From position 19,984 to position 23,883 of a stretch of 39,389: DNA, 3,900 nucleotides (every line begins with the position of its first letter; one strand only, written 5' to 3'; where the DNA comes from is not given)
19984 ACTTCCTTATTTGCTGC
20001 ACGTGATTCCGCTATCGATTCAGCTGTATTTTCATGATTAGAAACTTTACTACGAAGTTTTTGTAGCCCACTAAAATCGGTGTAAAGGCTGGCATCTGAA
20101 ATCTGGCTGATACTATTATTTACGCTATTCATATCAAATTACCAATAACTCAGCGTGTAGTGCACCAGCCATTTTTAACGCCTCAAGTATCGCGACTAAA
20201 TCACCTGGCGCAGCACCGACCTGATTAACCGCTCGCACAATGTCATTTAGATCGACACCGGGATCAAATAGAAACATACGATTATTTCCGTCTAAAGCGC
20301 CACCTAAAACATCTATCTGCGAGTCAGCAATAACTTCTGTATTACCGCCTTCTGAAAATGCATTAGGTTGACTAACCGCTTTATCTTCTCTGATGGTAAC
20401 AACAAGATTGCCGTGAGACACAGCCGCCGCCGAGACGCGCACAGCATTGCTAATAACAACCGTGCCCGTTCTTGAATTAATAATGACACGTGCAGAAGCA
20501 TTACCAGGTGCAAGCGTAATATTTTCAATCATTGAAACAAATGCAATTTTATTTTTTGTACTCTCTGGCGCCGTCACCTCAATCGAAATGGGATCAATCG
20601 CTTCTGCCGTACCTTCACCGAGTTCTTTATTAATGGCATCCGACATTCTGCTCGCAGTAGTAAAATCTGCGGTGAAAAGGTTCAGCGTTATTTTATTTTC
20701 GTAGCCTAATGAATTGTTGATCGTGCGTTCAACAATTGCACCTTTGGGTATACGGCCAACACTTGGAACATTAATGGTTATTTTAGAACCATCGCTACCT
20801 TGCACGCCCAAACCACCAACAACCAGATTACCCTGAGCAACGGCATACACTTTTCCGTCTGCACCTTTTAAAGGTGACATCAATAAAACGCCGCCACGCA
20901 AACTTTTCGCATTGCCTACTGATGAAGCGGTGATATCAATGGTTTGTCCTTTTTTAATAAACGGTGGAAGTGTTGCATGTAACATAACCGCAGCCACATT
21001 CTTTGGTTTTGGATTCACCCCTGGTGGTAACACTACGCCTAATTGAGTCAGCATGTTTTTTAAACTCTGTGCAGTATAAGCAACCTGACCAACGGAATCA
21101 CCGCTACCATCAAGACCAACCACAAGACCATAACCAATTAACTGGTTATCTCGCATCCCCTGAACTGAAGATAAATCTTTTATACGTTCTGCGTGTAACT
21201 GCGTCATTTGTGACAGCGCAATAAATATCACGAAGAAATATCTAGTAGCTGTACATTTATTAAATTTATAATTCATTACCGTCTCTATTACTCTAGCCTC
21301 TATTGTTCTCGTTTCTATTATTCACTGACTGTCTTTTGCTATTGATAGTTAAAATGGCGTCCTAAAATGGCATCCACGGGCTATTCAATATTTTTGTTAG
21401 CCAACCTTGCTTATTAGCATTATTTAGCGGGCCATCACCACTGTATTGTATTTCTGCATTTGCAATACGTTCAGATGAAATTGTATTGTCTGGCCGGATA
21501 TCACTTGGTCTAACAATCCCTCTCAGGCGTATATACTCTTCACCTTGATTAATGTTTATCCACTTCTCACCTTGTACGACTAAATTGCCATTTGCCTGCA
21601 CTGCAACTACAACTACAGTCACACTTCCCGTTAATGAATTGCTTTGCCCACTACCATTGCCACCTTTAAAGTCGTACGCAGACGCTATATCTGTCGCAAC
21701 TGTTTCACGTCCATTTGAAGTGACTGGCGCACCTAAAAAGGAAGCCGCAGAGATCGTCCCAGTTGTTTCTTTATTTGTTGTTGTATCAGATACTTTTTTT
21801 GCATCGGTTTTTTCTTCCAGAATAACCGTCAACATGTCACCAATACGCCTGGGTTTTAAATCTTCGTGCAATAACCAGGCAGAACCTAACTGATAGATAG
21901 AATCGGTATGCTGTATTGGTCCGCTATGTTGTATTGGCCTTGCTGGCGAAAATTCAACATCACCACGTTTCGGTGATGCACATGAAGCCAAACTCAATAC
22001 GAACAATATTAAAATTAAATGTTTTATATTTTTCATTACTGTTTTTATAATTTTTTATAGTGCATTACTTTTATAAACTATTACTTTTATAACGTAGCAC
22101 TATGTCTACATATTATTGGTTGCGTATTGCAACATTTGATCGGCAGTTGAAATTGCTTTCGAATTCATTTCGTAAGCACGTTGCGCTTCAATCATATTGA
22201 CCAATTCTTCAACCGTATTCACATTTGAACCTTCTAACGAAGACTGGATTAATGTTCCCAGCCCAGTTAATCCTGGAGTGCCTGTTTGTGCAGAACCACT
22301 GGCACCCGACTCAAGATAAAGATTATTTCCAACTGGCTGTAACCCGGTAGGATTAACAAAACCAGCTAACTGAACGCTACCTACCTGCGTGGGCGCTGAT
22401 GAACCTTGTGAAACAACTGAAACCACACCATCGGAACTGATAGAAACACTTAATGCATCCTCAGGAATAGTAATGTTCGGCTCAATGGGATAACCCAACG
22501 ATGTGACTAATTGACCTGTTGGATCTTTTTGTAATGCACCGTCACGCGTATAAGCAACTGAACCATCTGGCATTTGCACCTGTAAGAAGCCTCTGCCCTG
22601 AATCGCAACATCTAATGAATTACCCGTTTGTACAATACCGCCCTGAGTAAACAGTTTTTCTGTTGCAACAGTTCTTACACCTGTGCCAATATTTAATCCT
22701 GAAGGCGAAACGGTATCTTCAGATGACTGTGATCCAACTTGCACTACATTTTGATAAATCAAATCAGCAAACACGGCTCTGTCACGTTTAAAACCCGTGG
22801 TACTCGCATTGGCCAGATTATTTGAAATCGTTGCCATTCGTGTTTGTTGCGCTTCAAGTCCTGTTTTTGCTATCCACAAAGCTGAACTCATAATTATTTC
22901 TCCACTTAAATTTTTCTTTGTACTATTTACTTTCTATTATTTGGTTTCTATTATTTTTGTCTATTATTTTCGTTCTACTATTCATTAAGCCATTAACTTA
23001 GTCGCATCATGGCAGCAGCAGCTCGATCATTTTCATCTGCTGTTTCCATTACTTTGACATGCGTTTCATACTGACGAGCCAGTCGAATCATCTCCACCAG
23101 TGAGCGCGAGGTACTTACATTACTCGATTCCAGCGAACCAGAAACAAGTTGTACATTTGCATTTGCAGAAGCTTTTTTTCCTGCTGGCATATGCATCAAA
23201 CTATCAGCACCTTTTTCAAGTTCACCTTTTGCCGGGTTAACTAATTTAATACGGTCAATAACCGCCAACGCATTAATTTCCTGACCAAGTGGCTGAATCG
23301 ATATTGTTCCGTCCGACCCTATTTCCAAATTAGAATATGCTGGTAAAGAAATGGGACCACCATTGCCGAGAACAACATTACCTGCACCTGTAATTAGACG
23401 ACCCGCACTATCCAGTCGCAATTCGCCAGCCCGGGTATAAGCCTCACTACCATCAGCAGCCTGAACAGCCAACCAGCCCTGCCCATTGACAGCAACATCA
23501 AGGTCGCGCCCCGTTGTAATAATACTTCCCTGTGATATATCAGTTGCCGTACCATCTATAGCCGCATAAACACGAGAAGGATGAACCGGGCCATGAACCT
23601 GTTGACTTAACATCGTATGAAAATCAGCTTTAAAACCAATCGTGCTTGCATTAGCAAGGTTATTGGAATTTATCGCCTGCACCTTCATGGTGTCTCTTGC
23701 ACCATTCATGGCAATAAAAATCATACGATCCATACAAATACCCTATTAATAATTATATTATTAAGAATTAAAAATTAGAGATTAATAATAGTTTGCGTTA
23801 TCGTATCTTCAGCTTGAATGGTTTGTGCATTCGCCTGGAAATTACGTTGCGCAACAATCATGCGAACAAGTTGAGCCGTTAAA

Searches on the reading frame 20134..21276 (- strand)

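Call 9: search_protein_families(library=pfam, proteins=[window:20134-21276:-], max_evalue=0.001)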
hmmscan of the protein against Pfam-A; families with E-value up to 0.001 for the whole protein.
window:20134-21276:- (380 aa): 1 family
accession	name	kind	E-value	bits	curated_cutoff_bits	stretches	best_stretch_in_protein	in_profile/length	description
PF02119.21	FlgI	-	7.1e-134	446.5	25.3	1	31-379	1-343/343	Flagellar P-ring protein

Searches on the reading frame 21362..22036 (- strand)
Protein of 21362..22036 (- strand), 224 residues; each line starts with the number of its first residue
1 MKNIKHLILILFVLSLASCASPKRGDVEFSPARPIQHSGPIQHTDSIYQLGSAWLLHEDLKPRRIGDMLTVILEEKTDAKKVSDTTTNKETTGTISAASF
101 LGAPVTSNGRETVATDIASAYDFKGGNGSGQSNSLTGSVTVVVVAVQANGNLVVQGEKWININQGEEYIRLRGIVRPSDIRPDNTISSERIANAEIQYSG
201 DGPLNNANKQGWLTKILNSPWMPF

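Call 8: search_protein_families(library=pfam, proteins=[window:21362-22036:-], max_evalue=0.001)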
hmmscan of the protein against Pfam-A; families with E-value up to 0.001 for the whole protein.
window:21362-22036:- (224 aa): 1 family
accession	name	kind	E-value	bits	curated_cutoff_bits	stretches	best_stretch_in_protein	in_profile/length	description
PF02107.21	FlgH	-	2e-55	187.5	27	1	43-223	3-172/172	Flagellar L-ring protein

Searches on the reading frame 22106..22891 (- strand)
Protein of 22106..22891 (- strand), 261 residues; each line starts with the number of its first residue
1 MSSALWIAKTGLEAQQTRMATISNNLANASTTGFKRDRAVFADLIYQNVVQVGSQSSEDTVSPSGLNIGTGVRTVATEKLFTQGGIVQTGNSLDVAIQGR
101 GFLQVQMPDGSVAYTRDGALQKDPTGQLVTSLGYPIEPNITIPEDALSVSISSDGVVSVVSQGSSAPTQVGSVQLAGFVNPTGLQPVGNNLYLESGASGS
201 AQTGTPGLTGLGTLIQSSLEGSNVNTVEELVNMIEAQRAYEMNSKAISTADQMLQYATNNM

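Call 8: search_protein_families(library=pfam, proteins=[window:22106-22891:-], max_evalue=0.001)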
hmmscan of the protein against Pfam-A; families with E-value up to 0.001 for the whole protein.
window:22106-22891:- (261 aa): 3 families
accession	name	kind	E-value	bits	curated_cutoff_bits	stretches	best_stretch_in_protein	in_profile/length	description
PF22692.1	LlgE_F_G_D1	-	2.1e-27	95.5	27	1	96-159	1-64/64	Flagellar hook protein FlgE/F/G D1 domain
PF06429.18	Flg_bbr_C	-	6.8e-22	77.2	23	1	216-259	2-45/46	Flagellar basal body rod FlgEFG protein C-terminal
PF00460.25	Flg_bb_rod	-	7.5e-11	42.2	20.7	1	7-35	3-31/31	Flagella basal body rod protein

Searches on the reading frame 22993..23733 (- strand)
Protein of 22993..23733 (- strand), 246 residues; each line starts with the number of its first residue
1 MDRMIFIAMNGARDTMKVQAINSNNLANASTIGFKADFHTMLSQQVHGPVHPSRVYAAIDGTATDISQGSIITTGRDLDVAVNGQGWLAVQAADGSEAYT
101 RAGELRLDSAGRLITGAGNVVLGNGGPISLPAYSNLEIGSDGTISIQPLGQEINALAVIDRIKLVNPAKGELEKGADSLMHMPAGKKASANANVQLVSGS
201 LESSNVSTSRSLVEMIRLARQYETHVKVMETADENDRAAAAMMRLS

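Call 8: search_protein_families(library=pfam, proteins=[window:22993-23733:-], max_evalue=0.001)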
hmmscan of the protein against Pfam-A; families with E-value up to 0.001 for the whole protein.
window:22993-23733:- (246 aa): 2 families
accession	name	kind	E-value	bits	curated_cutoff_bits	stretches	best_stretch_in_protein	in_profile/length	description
PF06429.18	Flg_bbr_C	-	8e-15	54.5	23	1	198-241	2-45/46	Flagellar basal body rod FlgEFG protein C-terminal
PF22692.1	LlgE_F_G_D1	-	9.4e-15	55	27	1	81-145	1-63/64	Flagellar hook protein FlgE/F/G D1 domain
